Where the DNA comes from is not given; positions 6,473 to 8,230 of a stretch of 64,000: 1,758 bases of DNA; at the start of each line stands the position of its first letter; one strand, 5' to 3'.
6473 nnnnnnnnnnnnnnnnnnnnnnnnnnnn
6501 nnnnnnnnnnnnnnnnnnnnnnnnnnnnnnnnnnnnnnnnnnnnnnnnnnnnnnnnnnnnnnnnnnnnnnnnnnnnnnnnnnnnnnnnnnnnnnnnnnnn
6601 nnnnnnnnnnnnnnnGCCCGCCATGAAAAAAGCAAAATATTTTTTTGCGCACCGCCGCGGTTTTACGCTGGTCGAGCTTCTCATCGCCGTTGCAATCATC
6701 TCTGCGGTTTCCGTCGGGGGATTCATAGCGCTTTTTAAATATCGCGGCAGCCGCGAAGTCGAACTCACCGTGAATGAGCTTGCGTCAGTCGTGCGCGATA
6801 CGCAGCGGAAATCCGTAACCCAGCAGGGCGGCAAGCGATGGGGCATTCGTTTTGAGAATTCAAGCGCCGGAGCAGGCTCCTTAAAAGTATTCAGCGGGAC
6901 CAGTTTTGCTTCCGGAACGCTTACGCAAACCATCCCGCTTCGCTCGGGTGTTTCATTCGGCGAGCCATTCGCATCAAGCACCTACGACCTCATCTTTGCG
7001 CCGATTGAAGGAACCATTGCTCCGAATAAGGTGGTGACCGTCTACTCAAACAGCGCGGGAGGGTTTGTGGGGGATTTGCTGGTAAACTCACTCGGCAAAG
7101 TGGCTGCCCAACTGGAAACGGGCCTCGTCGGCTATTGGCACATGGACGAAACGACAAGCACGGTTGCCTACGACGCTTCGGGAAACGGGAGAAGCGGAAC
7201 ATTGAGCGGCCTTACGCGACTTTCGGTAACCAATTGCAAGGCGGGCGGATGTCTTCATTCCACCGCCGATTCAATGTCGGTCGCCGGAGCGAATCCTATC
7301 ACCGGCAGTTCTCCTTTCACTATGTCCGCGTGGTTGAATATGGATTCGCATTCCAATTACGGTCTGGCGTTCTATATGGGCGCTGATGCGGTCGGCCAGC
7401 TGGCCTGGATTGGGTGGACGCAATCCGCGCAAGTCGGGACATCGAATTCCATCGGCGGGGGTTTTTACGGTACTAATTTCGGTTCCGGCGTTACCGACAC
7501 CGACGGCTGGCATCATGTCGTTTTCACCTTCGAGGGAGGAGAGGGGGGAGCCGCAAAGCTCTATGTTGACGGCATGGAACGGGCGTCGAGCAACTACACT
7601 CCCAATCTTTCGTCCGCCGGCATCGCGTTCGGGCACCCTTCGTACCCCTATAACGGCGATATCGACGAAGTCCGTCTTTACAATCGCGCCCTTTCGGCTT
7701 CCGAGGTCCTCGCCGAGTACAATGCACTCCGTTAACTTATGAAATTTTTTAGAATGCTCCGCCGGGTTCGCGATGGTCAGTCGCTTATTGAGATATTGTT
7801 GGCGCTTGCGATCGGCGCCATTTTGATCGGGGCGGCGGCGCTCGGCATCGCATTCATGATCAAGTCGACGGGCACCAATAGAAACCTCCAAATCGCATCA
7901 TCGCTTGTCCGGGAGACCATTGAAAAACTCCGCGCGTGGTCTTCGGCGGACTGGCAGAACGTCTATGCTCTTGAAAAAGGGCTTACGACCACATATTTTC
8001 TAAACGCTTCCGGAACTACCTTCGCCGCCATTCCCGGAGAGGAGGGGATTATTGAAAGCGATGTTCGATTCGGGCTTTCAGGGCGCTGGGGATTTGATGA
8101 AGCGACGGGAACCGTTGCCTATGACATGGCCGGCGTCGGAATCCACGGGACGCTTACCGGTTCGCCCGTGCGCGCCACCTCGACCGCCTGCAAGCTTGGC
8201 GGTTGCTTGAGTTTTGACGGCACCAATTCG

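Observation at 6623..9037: Tandem pseudopilin-LamG fusion proteins directly downstream of pilB-pilC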

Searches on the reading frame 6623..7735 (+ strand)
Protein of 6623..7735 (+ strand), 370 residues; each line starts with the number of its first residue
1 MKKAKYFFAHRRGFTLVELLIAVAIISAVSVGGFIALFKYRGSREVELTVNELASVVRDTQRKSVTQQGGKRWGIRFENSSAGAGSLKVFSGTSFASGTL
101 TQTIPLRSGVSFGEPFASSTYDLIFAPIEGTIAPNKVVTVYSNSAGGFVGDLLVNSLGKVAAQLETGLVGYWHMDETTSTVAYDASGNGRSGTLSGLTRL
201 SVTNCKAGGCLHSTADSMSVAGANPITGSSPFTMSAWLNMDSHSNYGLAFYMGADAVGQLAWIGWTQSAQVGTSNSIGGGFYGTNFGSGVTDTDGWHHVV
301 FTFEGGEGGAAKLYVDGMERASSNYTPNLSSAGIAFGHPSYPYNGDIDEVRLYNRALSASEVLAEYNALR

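Call 3: search_protein_families(library=pfam, proteins=[window:6623-7735:+], max_evalue=0.1)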
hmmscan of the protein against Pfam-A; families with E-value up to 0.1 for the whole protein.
window:6623-7735:+ (370 aa): 4 families
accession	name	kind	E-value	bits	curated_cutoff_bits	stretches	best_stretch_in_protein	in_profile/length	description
PF13385.13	Laminin_G_3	-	8.5e-22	78.4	27.6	1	216-362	5-150/151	Concanavalin A-like lectin/glucanases superfamily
PF07963.17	N_methyl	-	2.2e-07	30.6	21.2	1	10-32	3-25/27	Prokaryotic N-terminal methylation motif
PF02973.23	Sialidase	-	0.013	15.4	26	1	328-364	143-183/189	Sialidase, N-terminal domain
PF00999.27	Na_H_Exchanger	-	0.075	12.3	26.2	0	13-59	100-147/375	Sodium/hydrogen exchanger, transmembrane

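Call 4: search_protein_families(library=ncbifam, proteins=[window:6623-7735:+], max_evalue=0.1)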
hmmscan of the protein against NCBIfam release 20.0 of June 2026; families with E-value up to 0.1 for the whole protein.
window:6623-7735:+ (370 aa): 10 families
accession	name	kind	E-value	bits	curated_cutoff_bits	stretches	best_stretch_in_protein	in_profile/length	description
TIGR02532.1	IV_pilin_GFxxxE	domain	1.1e-06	28.2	16.3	1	11-32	1-22/24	prepilin-type N-terminal cleavage/methylation domain-containing protein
NF040982.1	ComGD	equivalog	5.2e-06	26.9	70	1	12-69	2-59/139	competence type IV pilus minor pilin ComGD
NF052521.1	TafC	equivalog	7e-06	25.4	410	1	169-367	149-361/373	TafC family fimbrial protein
NF007800.0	PRK10506.1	equivalog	4.2e-05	23.4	158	1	9-63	6-60/163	prepilin peptidase-dependent protein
TIGR01708.2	typeII_sec_gspH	equivalog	0.00041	20.4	80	1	12-81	2-69/169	type II secretion system minor pseudopilin GspH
TIGR01711.1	gspJ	equivalog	0.0021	17.9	64.85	1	12-39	1-28/192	type II secretion system minor pseudopilin GspJ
TIGR01707.1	gspI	equivalog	0.0039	17.7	44.35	1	13-63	1-50/101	type II secretion system minor pseudopilin GspI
NF007862.0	PRK10574.1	equivalog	0.0051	16.9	138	1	10-36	3-29/145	prepilin peptidase-dependent pilin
NF041775.1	typeIV_PilA_Myxo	equivalog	0.0071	16.3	400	1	7-35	6-37/214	type IV pilin protein PilA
NF041013.1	T4P_ComGE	equivalog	0.043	13.9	49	1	12-30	4-22/83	competence type IV pilus minor pilin ComGE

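Call 9: search_solved_structures(query=window:6623-7735:+, max_evalue=1, show_alignments=1)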
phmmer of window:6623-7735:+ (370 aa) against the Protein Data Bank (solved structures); distinct sequences matched with E-value up to 1: 4.
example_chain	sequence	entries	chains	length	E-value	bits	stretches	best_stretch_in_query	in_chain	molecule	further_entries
5hon_A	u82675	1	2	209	2.9e-06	29.9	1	184-362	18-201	Extracellular arabinanase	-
9laa_A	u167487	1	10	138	0.1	15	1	10-113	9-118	Type IV pilin protein PilA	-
7tgg_A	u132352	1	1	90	0.11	14.8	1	9-34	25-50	Geopilin domain 1 protein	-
9egp_A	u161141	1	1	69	0.12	14.7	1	10-37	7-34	Geopilin domain 1 protein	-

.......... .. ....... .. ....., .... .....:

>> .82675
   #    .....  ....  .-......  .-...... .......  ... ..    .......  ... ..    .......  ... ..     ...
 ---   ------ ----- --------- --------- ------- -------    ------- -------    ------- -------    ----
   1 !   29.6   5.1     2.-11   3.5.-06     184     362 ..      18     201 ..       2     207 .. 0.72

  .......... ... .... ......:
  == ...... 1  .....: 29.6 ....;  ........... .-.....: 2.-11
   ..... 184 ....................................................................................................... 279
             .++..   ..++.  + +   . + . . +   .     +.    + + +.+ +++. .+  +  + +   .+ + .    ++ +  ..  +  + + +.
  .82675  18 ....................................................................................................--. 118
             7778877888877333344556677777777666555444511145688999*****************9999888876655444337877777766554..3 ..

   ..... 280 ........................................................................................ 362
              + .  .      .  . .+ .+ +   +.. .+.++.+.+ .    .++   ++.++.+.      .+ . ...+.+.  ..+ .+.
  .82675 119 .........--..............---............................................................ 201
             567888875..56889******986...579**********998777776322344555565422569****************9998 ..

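Call 12: find_homologous_proteins(query=window:6623-7735:+)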
Query window:6623-7735:+ (370 aa): 65 proteins with E <= 0.001 among 8000 candidates.
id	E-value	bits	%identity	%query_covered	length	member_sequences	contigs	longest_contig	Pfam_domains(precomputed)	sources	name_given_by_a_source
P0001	2.2e-238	808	99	100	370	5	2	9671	PF07963.18,PF13385.14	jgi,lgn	jgi:prepilin-type N-terminal cleavage/methylation domain-containing protein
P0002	8.2e-142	491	60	98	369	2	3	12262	PF13385.14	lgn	-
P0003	1.7e-134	467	56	98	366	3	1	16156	PF07963.18,PF13385.14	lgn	-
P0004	6.5e-121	422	52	97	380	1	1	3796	PF13385.14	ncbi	-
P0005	7.3e-79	284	43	98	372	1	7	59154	PF13385.14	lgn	-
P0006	1.0e-74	270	42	100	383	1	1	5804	PF13385.14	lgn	-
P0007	1.3e-66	243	39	97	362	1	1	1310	PF07963.18,PF07953.21,PF13385.14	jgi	jgi:prepilin-type N-terminal cleavage/methylation domain-containing protein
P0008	1.5e-65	240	41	97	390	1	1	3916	PF07963.18,PF07953.21,PF13385.14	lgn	-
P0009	1.9e-63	233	39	100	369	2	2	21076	PF13385.14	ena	-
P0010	3.9e-62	229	38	98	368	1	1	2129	PF07963.18,PF13385.14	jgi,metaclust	metaclust:\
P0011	3.8e-57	212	37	99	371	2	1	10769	PF07963.18,PF07953.21,PF13385.14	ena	-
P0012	1.3e-55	207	35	99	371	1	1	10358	PF07963.18,PF07953.21,PF13385.14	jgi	-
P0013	1.1e-43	168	49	54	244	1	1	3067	PF13385.14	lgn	-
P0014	1.5e-42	164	33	100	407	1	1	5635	PF13385.14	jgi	-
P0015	2.4e-33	134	47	51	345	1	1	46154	PF13385.14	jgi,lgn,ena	jgi:hypothetical protein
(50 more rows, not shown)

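Call 39: predict_structure(alignment_id=A3)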
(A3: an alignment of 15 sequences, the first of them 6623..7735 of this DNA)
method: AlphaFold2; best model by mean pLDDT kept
length: 370 residues; sequences in the alignment: 15
mean_pLDDT: 71.5   pTM: 0.71
mean pLDDT of the five models: 71.5, 70.9, 67.4, 65.3, 61.9
residues with pLDDT >= 90: 33; 70-90: 173; 50-70: 128; < 50: 36
segments of 3 or more residues with pLDDT < 50: 1-11, 115-119, 244-247, 256-258, 276-281, 287-289
pLDDT, mean of each block of 10 residues (from residue 1): 45 66 82 73 85 91 85 83 77 86 87 55 82 78 72 83 80 61 60 65 57 65 67 81 54 54 57 47 52 72 80 82 69 64 71 88 86
secondary structure, 60 per line:
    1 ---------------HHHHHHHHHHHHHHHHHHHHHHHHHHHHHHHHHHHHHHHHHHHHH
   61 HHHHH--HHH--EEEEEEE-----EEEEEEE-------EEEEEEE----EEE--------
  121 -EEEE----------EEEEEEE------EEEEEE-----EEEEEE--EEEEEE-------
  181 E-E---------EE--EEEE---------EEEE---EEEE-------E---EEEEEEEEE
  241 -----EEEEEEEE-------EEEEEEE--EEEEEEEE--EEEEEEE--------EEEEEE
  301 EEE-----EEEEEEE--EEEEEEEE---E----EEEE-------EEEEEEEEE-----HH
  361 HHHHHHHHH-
elements in order: H16-65 E73-79 E85-91 E99-105 E110-112 E122-125 E136-142 E149-154 E160-165 E168-173 E197-200 E210-213 E217-220 E232-240 E246-253 E261-267 E270-277 E280-286 E295-303 E309-315 E318-325 E334-337 E345-353 H359-369

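Call 44: fold_search(model_id=the predicted structure, library=pdb)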
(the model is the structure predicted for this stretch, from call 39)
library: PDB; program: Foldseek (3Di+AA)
matches with E <= 10: 1661; with E <= 0.001: 275
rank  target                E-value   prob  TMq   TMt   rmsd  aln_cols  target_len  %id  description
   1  5ho2                  1.6e-10  1.00  0.42  0.21  22.7       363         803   14  Crystal structure of AbnA (open conformation), a GH43 extracellular arabinanase from Geobacillus stearothermophilus (released 2017-02-01)
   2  5hp6                  2.1e-09  1.00  0.42  0.21  21.3       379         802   15  Structure of AbnA, a GH43 extracellular arabinanase from Geobacillus stearothermophilus (a new conformational state) (released 2017-02-01)
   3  5ho0                  2.9e-09  1.00  0.41  0.20  23.2       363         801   15  Crystal structure of AbnA (closed conformation), a GH43 extracellular arabinanase from Geobacillus stearothermophilus (released 2017-02-01)
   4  3n7l                  3.4e-09  1.00  0.41  0.37   5.0       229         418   15  Crystal structure of botulinum neurotoxin serotype D/C VPI 5993 binding domain (released 2010-09-08)
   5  9qco_A                7.4e-09  1.00  0.42  0.17   4.0       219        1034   15  NTNH-HA70 complex from Clostridium botulinum Serotype B1 (released 2025-09-10)
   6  3r4u_A                1.2e-08  1.00  0.41  0.37   5.0       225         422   16  Cell entry of botulinum neurotoxin type C is dependent upon interaction with two ganglioside molecules (released 2011-06-08)
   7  6hox                  1.6e-08  1.00  0.41  0.37   4.8       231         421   18  Crystal structure of the binding domain of Paraclostridial Mosquitocidal Protein 1 (released 2019-07-10)
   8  3n7m                  1.6e-08  1.00  0.42  0.38   4.8       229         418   14  Crystal structure of W1252A mutant of HCR D/C VPI 5995 (released 2010-09-08)
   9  4isr_C                1.9e-08  1.00  0.42  0.39   4.7       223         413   14  Binding domain of Botulinum neurotoxin DC in complex with rat synaptotagmin II (released 2013-08-14)
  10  3r4s_A                2.0e-08  1.00  0.40  0.36   5.1       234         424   15  Cell entry of botulinum neurotoxin type C is dependent upon interaction with two ganglioside molecules (released 2011-06-08)
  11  5hon_A                3.5e-08  1.00  0.42  0.71   3.6       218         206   18  Structure of Domain 4 of AbnA, a GH43 extracellular arabinanase from Geobacillus stearothermophilus, in complex with a (released 2017-02-01)
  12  4isq_A                4.5e-08  1.00  0.42  0.38   5.0       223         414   14  Binding domain of Botulinum neurotoxin DC in complex with human synaptotagmin I (released 2013-08-14)
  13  4isq_B                4.7e-08  1.00  0.41  0.37   5.2       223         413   15  Binding domain of Botulinum neurotoxin DC in complex with human synaptotagmin I (released 2013-08-14)
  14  7oa7                  5.8e-08  1.00  0.41  0.43  11.7       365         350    9  PilC minor pilin of Streptococcus sanguinis 2908 type IV pili (released 2022-05-04)
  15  9qcm_A                9.8e-08  1.00  0.39  0.13   5.2       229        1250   14  Botulinum neurotoxin type B1, 14-subunit, Large Progenitor Toxin Complex (L-PTC) (released 2025-09-10)
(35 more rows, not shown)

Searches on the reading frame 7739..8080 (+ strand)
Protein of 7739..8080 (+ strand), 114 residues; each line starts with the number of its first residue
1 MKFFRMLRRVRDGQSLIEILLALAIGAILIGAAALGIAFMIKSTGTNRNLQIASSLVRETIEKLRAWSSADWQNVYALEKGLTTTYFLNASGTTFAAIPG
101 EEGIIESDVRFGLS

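Call 46: search_protein_families(library=pfam, proteins=[window:7739-8080:+], max_evalue=10)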
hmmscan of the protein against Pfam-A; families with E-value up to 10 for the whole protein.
window:7739-8080:+ (114 aa): 5 families
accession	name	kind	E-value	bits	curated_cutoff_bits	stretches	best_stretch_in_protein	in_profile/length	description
PF07963.17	N_methyl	-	3.4e-06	26.8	21.2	1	9-34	2-27/27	Prokaryotic N-terminal methylation motif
PF11382.13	MctB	-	0.019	15.1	25.6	1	15-69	10-63/306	Copper transport outer membrane protein, MctB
PF22103.2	ElaD_SseL-like_N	-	0.067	13.8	27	1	14-56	15-57/108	ElaD/SseL N-terminal domain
PF06305.16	LapA_dom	-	0.067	13.5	28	1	17-51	21-53/64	Lipopolysaccharide assembly protein A domain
PF15033.11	Kinocilin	-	4.1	7.5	27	0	22-41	37-56/123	Kinocilin protein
